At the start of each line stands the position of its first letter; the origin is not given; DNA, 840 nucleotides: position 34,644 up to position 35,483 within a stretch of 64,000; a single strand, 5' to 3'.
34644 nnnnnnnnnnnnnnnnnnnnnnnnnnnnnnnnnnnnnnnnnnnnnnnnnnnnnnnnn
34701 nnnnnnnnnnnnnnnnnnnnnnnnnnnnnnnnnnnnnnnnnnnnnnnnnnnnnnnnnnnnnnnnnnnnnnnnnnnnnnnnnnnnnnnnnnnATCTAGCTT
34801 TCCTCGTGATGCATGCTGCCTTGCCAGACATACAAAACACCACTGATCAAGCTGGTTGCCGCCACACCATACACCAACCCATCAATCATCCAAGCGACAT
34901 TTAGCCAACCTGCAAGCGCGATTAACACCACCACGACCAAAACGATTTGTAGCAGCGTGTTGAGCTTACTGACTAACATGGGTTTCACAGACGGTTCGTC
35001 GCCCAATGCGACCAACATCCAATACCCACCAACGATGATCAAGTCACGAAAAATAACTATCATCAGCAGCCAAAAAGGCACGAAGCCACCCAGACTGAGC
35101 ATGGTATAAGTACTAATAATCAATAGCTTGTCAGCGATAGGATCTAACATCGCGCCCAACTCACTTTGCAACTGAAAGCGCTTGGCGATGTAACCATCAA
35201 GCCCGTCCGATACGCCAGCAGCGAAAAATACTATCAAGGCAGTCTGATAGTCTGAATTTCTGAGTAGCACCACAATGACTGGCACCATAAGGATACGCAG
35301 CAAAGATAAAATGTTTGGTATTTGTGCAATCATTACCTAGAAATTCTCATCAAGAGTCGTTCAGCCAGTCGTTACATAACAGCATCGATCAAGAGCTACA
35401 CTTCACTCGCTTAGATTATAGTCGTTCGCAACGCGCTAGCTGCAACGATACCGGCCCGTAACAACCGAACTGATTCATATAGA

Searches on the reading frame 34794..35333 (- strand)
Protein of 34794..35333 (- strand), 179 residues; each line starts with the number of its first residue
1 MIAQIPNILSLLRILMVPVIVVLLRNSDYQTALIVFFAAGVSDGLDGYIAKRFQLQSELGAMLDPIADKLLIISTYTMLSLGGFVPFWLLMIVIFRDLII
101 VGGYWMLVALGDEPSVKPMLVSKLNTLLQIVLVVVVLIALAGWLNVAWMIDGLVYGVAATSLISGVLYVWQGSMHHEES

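Call 36: search_protein_families(library=pfam, max_evalue=0.000001, proteins=[window:34794-35333:-])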
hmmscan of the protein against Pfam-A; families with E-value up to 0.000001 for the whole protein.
window:34794-35333:- (179 aa): 1 family
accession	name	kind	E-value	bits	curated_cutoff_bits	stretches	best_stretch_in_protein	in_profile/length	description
PF01066.26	CDP-OH_P_transf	-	1.5e-31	110.3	22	1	4-148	2-142/152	CDP-alcohol phosphatidyltransferase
